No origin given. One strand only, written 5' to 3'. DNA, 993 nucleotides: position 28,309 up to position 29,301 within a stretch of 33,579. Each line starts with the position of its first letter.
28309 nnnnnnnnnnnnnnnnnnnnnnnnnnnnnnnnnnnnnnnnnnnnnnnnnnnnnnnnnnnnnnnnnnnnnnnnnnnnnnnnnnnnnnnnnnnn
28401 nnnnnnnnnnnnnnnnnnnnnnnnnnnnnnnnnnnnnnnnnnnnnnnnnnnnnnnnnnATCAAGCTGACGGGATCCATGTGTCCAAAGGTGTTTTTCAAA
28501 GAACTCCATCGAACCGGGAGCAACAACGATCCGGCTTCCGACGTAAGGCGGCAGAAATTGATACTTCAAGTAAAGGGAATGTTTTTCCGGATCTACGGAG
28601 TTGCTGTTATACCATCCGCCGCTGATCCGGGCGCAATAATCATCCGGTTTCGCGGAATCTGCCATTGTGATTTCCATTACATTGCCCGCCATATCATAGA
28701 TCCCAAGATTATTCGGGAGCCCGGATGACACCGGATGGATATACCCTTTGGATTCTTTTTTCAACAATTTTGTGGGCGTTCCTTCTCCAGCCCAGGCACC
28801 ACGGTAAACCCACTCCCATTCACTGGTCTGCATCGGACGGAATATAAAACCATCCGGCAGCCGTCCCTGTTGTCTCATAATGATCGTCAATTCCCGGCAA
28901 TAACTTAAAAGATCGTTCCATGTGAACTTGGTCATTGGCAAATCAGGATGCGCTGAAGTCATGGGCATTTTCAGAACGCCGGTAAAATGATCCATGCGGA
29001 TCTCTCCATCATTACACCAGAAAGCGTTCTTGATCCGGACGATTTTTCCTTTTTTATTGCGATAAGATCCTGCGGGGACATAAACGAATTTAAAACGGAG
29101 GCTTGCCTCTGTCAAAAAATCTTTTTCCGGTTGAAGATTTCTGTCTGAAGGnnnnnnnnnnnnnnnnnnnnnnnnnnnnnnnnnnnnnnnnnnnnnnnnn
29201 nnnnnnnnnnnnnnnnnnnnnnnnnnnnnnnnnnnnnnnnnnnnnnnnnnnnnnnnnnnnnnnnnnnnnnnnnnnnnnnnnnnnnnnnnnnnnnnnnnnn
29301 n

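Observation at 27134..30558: ECF sigma factor convergent with, and overlapping by 70 bp, a Ser/Thr kinase-TM-FGE-like-2xCTLD sensor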

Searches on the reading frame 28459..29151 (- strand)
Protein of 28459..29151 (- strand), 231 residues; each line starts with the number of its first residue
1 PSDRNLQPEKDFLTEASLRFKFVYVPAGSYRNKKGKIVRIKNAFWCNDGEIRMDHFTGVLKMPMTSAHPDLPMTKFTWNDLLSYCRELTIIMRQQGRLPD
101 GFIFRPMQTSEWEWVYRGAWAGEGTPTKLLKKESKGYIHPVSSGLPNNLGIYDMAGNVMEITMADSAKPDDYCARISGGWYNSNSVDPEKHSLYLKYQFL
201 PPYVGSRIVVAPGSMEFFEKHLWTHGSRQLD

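Call 43: search_solved_structures(query=window:28491-29151:-, max_evalue=1, show_alignments=3)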
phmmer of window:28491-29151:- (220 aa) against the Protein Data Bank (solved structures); distinct sequences matched with E-value up to 1: 15.
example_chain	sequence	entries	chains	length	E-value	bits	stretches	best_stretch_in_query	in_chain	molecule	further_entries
9myj_B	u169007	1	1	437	1.7e-05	27.9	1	67-163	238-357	Lipoprotein, putative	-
9p6h_B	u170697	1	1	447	1.8e-05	27.8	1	67-163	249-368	Lipoprotein, putative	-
9mzu_A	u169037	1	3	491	2.3e-05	27.4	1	67-163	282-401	PorK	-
9ots_A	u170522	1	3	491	2.3e-05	27.4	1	67-163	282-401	Por secretion system protein porK/gldK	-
2y3c_A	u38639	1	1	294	0.0055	19.6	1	104-161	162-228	TREPONEMA DENTICOLA VARIABLE PROTEIN 1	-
5aoh_A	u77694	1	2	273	0.04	16.8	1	118-162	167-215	Spore coat protein CotH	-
2aft_X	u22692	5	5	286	0.24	14.2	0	68-162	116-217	Sulfatase modifying factor 1 | Sulfatase-modifying factor 1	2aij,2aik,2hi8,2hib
2aii_X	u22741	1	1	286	0.25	14.2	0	68-162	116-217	Sulfatase modifying factor 1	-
2afy_X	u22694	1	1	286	0.25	14.2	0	68-162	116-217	Sulfatase modifying factor 1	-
1y1e_X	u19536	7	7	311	0.33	13.8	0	68-162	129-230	C-alpha-formyglycine-generating enzyme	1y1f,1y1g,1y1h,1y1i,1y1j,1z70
31dc_A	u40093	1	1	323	0.41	13.5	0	68-162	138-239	Formylglycine-generating enzyme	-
8aru_A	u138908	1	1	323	0.42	13.5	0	68-162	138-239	Formylglycine-generating enzyme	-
5ssy_A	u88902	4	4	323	0.42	13.5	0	68-162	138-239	Formylglycine-generating enzyme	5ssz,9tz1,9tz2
5ssx_A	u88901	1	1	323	0.42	13.5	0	68-162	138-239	Formylglycine-generating enzyme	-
5hha_A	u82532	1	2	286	0.43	13.4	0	136-165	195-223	PvdO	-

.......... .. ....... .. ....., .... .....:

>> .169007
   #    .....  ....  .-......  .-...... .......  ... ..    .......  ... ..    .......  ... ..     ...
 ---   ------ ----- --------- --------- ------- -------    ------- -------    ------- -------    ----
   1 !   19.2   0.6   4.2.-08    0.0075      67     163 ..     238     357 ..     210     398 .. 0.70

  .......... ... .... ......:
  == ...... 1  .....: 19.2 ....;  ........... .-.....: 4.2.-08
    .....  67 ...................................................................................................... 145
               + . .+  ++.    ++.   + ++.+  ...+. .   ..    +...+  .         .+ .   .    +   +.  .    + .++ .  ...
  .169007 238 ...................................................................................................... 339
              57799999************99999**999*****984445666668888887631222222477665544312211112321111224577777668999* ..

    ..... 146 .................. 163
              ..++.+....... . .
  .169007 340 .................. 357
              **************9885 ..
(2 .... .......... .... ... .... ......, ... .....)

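Call 53: predict_structure(alignment_id=A4)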
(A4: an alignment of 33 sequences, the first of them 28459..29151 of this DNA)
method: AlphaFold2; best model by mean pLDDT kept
length: 231 residues; sequences in the alignment: 33
mean_pLDDT: 89.1   pTM: 0.88
mean pLDDT of the five models: 89.1, 88.8, 87.1, 86.6, 85.1
residues with pLDDT >= 90: 167; 70-90: 45; 50-70: 17; < 50: 2
segments of 3 or more residues with pLDDT < 50: none
pLDDT, mean of each block of 10 residues (from residue 1): 69 76 95 95 96 95 87 94 97 93 97 93 77 94 91 94 80 90 93 87 96 95 68 53
secondary structure, 60 per line:
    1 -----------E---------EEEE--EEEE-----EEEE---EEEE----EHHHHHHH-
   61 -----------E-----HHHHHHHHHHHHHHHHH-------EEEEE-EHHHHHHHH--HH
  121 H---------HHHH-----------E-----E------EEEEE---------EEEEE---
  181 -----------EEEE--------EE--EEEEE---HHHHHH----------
elements in order: E22-25 E28-31 E37-40 E44-47 H53-59 H78-94 E102-106 H109-116 H131-134 E159-163 E173-177 E192-195 E208-212 H216-221

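Call 57: fold_search(model_id=the predicted structure, library=pdb)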
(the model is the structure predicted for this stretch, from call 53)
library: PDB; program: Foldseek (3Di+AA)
matches with E <= 10: 261; with E <= 0.001: 68
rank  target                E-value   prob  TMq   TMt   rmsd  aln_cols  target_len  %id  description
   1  5aoh_B                5.5e-11  1.00  0.65  0.58   5.7       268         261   17  Crystal Structure of CarF (released 2017-01-25)
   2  2y3c                  8.2e-10  1.00  0.67  0.56   6.5       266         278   16  Treponema denticola variable protein 1 (released 2011-08-31)
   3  5aoh_A                1.2e-09  1.00  0.66  0.58   6.6       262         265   16  Crystal Structure of CarF (released 2017-01-25)
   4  5hha_A                1.2e-09  1.00  0.67  0.60   4.4       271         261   18  Structure of PvdO from Pseudomonas aeruginosa (released 2017-01-18)
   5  9p6h_B                1.6e-09  1.00  0.51  0.28  16.2       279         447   18  Structure of P. gingivalis PorK and PorN complexes from cryo electron microscopy (released 2025-07-16)
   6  5hha_B                1.8e-09  1.00  0.65  0.56   4.8       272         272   18  Structure of PvdO from Pseudomonas aeruginosa (released 2017-01-18)
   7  9mzu_A                2.4e-09  1.00  0.52  0.28  15.2       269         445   18  Structure of PorKN from Porphyromonas gingivalis (released 2025-04-16)
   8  2aft_X                1.4e-08  1.00  0.62  0.53   4.4       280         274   16  Formylglycine generating enzyme C336S mutant (released 2005-12-13)
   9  1y1e                  2.2e-08  1.00  0.59  0.51   6.6       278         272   16  human formylglycine generating enzyme (released 2005-05-31)
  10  5ssx_A                4.5e-08  1.00  0.62  0.52   4.4       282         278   16  Crystal Structure human formylglycine generating enzyme E130D mutant (released 2023-08-23)
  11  1y1j_X                4.5e-08  1.00  0.62  0.53   4.5       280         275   16  human formylglycine generating enzyme, sulfonic acid/desulfurated form (released 2005-05-31)
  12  5nyy                  4.5e-08  1.00  0.64  0.53   4.5       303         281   14  Formylglycine generating enzyme from T. curvata in complex with Cd(II) (released 2017-06-07)
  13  5ssz                  4.8e-08  1.00  0.60  0.50   6.2       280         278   17  Crystal Structure of wild-type human formylglycine generating enzyme bound to Cu(I) (released 2023-08-23)
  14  5ssy                  5.4e-08  1.00  0.61  0.51   6.1       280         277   16  Crystal Structure of human formylglycine generating enzyme (released 2023-08-23)
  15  2afy_X                6.8e-08  1.00  0.63  0.53   4.4       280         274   16  Formylglycine generating enzyme C341S mutant (released 2005-12-13)
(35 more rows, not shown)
